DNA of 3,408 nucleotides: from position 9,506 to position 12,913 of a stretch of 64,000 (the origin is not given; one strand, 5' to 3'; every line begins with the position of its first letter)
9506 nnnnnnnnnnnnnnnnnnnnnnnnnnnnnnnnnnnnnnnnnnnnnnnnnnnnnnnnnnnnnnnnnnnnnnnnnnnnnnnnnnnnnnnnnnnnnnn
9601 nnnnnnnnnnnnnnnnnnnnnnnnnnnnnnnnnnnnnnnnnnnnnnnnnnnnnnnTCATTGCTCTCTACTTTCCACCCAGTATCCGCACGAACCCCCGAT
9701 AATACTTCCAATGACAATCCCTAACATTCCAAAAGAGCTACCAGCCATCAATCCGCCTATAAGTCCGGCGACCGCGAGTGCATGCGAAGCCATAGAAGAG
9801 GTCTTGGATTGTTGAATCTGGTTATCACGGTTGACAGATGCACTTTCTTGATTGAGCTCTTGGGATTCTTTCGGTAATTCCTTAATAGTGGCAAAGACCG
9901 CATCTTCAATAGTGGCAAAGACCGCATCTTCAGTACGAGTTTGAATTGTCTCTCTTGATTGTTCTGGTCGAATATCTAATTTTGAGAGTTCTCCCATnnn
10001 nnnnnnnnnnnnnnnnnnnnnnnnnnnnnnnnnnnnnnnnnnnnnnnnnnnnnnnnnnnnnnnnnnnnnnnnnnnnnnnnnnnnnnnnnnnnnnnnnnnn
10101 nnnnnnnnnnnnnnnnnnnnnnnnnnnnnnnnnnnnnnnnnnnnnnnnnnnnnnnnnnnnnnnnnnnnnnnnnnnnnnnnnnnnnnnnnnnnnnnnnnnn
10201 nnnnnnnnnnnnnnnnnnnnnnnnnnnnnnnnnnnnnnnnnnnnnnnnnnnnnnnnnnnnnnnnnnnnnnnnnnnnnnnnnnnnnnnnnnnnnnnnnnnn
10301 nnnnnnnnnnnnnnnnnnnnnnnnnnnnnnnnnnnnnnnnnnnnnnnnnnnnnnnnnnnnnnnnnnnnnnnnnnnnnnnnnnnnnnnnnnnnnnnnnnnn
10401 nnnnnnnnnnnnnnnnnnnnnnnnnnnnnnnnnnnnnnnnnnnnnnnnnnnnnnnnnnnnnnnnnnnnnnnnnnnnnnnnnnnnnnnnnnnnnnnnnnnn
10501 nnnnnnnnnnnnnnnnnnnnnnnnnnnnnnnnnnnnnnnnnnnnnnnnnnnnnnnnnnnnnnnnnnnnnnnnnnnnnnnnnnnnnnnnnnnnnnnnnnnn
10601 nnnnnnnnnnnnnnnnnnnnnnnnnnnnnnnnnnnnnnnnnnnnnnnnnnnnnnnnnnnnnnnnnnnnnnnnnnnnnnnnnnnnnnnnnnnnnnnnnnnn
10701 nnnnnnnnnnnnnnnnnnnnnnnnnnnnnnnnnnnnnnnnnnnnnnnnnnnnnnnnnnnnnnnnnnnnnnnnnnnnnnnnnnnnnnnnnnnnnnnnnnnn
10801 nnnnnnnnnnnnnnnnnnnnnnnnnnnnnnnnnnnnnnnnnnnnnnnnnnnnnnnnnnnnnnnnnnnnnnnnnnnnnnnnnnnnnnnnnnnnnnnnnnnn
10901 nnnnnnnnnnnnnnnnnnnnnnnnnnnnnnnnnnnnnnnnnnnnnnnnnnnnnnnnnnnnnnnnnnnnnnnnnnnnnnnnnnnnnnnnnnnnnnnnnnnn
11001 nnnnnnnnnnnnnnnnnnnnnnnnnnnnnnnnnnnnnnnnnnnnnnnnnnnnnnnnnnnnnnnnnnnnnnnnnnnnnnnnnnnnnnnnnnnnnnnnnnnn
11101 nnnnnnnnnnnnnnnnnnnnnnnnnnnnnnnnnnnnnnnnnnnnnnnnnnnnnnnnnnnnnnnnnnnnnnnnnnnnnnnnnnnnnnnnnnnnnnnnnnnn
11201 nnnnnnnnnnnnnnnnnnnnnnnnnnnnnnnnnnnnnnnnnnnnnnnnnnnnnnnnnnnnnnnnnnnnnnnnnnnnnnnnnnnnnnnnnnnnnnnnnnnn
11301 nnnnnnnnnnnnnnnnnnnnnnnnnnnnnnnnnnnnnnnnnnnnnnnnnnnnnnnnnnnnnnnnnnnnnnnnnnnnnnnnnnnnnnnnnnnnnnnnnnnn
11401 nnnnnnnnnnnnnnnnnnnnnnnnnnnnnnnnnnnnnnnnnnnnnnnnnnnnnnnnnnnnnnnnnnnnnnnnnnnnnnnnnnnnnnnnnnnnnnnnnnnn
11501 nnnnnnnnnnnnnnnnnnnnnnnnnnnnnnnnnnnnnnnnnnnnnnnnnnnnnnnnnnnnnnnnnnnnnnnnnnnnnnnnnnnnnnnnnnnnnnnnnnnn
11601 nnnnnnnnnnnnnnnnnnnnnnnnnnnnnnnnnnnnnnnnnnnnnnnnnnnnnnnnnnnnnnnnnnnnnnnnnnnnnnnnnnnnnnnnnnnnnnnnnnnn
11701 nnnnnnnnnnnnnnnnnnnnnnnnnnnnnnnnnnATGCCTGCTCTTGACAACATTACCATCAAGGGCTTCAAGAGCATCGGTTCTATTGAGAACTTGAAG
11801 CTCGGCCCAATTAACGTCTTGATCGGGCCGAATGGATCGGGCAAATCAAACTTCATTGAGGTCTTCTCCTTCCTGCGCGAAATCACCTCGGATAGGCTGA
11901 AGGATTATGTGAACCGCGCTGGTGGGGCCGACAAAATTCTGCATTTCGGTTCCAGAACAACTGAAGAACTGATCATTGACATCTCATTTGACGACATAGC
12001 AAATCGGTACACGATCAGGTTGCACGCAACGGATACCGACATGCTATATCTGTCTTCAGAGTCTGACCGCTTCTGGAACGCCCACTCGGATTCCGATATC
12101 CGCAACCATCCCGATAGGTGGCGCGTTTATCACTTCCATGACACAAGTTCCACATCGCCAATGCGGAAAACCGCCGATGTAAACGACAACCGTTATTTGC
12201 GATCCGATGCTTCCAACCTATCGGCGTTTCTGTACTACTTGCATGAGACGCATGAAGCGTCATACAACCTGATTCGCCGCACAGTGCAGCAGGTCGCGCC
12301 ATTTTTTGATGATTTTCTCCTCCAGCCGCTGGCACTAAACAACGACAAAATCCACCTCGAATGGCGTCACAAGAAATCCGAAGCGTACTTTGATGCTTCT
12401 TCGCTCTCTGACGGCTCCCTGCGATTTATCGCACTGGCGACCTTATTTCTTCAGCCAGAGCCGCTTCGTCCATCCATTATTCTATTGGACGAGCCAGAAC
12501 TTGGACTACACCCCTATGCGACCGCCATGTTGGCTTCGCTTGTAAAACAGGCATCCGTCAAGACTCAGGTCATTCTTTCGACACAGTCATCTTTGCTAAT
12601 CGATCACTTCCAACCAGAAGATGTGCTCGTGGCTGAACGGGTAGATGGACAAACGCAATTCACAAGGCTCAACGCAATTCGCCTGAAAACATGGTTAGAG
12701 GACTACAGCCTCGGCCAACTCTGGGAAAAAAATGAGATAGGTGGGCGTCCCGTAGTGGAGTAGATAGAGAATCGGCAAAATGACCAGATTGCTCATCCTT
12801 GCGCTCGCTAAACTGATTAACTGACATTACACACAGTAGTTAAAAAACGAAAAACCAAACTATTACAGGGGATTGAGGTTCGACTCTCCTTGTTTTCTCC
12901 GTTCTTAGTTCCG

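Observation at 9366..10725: Panacea-domain (PanA-like) antitoxin followed by two small membrane proteins: candidate PanAT-type toxin-antitoxin with a glycine-zipper toxin and an upstream GCGTTAG iteron array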

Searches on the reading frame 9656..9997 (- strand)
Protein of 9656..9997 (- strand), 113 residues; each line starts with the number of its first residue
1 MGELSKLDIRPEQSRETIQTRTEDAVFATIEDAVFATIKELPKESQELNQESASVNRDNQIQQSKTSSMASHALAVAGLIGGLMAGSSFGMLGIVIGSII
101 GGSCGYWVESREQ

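Call 3: search_protein_families(library=pfam, proteins=[window:9656-9997:-], max_evalue=1)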
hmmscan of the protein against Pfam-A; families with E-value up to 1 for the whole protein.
window:9656-9997:- (113 aa): 5 families
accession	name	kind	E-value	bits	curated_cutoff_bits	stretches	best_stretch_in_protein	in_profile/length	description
PF20721.2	C19orf12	-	0.001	19.3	30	1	53-110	27-81/163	C19orf12-like protein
PF15136.11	UPF0449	-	0.038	14.9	27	1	6-69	5-66/98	Uncharacterised protein family UPF0449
PF17790.7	MG1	-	0.044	14.5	23.6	1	15-66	17-65/101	Macroglobulin domain MG1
PF20552.4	HTH_62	-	0.056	13.9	27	1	8-53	5-50/72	Recombinase-like helix-turn-helix domain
PF13488.11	Gly-zipper_Omp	-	0.076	13.4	25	1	75-108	3-38/46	Glycine zipper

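Call 4: search_protein_families(library=padloc, proteins=[window:9656-9997:-], max_evalue=1)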
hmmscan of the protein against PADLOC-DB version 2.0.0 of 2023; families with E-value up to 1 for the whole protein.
window:9656-9997:- (113 aa): 2 families
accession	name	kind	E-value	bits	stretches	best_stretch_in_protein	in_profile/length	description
PDLC03842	LeoB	-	0.00034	17.6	1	12-106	379-472/568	-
PDLC03841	LeoBC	-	0.00052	17.3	1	17-110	400-505/601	-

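Call 11: find_homologous_proteins(query=window:9656-9997:-, max_evalue=0.01)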
Query window:9656-9997:- (113 aa): 5 proteins with E <= 0.01 among 13 candidates.
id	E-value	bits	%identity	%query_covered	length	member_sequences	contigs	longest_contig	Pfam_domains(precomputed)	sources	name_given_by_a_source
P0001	2.3e-64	232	100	100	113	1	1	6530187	-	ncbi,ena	-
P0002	6.8e-51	189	87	100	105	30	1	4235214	-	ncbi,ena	-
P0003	2.0e-48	181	87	100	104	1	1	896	-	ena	-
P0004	7.5e-46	173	83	100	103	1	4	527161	-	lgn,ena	-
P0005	9.9e-45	169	81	100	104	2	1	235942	-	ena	-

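Call 12: find_encoding_contigs(protein=P0002, flank=6000, max_places=4)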
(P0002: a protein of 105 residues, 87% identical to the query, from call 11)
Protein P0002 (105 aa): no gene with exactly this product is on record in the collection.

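Call 13: find_encoding_contigs(protein=P0004, flank=6000, max_places=4)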
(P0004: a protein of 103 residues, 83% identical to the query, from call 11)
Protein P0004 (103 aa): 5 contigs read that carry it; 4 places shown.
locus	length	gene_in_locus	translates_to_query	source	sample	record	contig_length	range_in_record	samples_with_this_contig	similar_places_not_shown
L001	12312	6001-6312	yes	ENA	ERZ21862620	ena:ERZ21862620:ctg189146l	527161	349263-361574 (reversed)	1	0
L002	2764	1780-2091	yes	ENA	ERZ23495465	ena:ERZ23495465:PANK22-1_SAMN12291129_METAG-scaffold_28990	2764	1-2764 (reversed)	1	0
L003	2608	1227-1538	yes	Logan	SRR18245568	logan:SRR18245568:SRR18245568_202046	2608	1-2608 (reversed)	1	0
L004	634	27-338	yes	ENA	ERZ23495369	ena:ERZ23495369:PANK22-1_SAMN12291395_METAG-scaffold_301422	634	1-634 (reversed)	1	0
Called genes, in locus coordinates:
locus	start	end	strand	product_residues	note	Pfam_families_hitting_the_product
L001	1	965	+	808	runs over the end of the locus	PF12704:MacB_PCD, PF02687:FtsX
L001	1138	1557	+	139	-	-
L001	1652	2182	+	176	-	PF19315:MC_hydratase, PF01575:MaoC_dehydratas, PF13452:FAS1_DH_region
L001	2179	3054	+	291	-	PF03328:HpcH_HpaI, PF15617:C-C_Bond_Lyase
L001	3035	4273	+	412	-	PF02515:CoA_transf_3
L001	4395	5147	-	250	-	-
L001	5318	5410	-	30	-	-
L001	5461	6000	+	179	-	PF13274:SocA_Panacea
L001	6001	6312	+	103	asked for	-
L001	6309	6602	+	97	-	-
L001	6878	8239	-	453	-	PF00884:Sulfatase, PF01663:Phosphodiest (faint), PF16347:SGSH_C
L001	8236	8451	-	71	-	-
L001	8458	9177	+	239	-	PF11487:RestrictionSfiI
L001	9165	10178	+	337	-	PF01555:N6_N4_Mtase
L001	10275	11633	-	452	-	PF07638:Sigma70_ECF (weak), PF04542:Sigma70_r2, PF08281:Sigma70_r4_2, PF04545:Sigma70_r4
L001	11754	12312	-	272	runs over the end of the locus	PF05721:PhyH, PF13759:2OG-FeII_Oxy_5 (faint)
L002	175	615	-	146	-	-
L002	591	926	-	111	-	-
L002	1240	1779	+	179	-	PF13274:SocA_Panacea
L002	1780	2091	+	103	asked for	-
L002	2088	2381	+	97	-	-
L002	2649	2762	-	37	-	?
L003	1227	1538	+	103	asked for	-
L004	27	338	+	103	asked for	-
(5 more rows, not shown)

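Call 14: find_encoding_contigs(protein=P0005, flank=6000, max_places=4)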
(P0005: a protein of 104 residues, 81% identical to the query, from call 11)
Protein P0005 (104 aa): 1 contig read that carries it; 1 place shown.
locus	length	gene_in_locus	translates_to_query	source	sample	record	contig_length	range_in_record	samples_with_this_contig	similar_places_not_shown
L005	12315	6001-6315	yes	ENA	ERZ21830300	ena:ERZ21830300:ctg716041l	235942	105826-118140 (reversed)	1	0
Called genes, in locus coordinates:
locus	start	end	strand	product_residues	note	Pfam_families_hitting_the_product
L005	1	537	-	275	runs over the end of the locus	PF05721:PhyH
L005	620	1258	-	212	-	PF00485:PRK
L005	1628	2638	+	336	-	-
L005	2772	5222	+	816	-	PF04313:HSDR_N (faint), PF00270:DEAD, PF04851:ResIII, PF18766:SWI2_SNF2, PF08463:EcoEI_R_C (weak)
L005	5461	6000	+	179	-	PF13274:SocA_Panacea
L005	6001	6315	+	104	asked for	-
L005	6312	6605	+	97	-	-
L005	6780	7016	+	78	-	PF13711:DUF4160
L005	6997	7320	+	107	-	PF10387:DUF2442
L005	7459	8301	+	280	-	-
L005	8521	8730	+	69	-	-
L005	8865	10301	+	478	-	PF18862:ApeA_NTD1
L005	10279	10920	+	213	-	PF01420:Methylase_S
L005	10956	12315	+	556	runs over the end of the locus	PF12161:HsdM_N, PF02384:N6_Mtase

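Call 56: search_protein_families(library=ncbifam, proteins=[window:9656-9997:-], max_evalue=1)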
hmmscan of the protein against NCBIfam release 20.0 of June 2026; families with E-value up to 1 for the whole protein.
window:9656-9997:- (113 aa): 2 families
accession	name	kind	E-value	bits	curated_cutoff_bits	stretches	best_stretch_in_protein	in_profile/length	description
NF003705.0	PRK05322.1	equivalog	0.052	12.3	385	1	37-96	289-348/388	galactokinase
NF047986.1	C_WD1278_WD0630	domain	0.64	10.2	27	1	62-96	1-35/64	TomO hydrophobic C-terminal domain-containing protein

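Call 57: search_protein_families(library=phrogs, proteins=[window:9656-9997:-], max_evalue=1)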
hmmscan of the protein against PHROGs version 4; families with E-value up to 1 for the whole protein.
window:9656-9997:- (113 aa): 10 families
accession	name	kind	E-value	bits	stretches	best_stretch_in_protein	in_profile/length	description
phrog_934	-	tail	0.0032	15.8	1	55-105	578-629/1988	tail length tape measure protein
phrog_18822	-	unknown function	0.02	16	1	20-99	82-160/161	-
phrog_15869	-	unknown function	0.02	16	1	44-106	18-83/137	-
phrog_4668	-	unknown function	0.021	13.4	1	62-105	265-308/1553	-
phrog_6717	-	unknown function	0.022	13.7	1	60-105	170-212/1040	-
phrog_10859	-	unknown function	0.087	11.9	1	63-105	266-308/773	-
phrog_20398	-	head and packaging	0.089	12.8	1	20-64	278-318/564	virion structural protein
phrog_594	-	unknown function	0.19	13.2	1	43-105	25-82/85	-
phrog_18476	-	unknown function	0.26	12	1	74-105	67-98/209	-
phrog_6056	-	head and packaging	0.36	11.6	1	78-109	11-42/224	internal virion protein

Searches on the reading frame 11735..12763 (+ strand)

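Call 3: search_protein_families(library=pfam, proteins=[window:11735-12763:+], max_evalue=1)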
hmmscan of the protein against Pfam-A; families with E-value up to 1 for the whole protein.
window:11735-12763:+ (342 aa): 8 families
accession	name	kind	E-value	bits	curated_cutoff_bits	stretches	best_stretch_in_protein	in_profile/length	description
PF13304.12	AAA_21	-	5.7e-31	109.2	27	1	26-290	1-304/304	AAA domain, putative AbiEii toxin, Type IV TA system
PF13175.12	AAA_15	-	2.7e-16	60.6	32.1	2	4-105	3-92/374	AAA ATPase domain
PF02463.25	SMC_N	-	3.7e-14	53.1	40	1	4-286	2-199/220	RecF/RecN/SMC N terminal domain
PF13476.12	AAA_23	-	5e-08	34.3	27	1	7-110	2-87/201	AAA domain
PF11398.14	DUF2813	-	7e-07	29.4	21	2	246-315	285-351/372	Protein of unknown function (DUF2813)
PF00005.33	ABC_tran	-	1.4e-06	29.4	25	1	21-254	8-135/137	ABC transporter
PF13166.12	AAA_13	-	0.084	12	36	1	20-48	12-40/713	AAA domain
PF13555.12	AAA_29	-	0.094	12.9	27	1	27-42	25-40/61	P-loop containing region of AAA domain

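Call 4: search_protein_families(library=padloc, proteins=[window:11735-12763:+], max_evalue=1)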
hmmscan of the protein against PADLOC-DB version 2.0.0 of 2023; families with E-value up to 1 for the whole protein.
window:11735-12763:+ (342 aa): 136 families (the best 25 are shown)
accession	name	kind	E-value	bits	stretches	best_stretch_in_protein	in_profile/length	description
PDLC04175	HEC-01A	-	4.4e-134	445.1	2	120-339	145-362/363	-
PDLC04174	HEC-01A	-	6.6e-86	285.8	1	122-339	45-262/264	-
PDLC04177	HEC-01A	-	4.4e-64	214.9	2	130-338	187-391/393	-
PDLC04178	HEC-01A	-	1.7e-51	173.5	2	139-334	179-379/399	-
PDLC04183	HEC-01A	-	2.7e-42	143.3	2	120-337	184-400/402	-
PDLC04182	HEC-01A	-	1.1e-40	137.9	2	115-334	183-399/406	-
PDLC04176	HEC-01A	-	6.7e-38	129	2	146-337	180-367/371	-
PDLC04179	HEC-01A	-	2.3e-36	123.9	2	142-339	260-455/459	-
PDLC04135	mad3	-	1.3e-31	108.5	2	168-333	207-372/374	mads_3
PDLC04180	HEC-01A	-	4.2e-30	103.2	2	171-315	201-349/382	-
PDLC04391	PDC-M07A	-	1.4e-29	101.4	2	140-335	197-401/412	-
PDLC02980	AriA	-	4.9e-29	100.2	1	26-290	1-304/304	-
PDLC04144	HEC-01B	-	3e-27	93.7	2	119-333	177-387/395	-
PDLC04392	PDC-M07A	-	6.1e-27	92.7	2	141-315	204-382/432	-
PDLC04393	PDC-M07A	-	2.4e-26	90.7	2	141-315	206-384/435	-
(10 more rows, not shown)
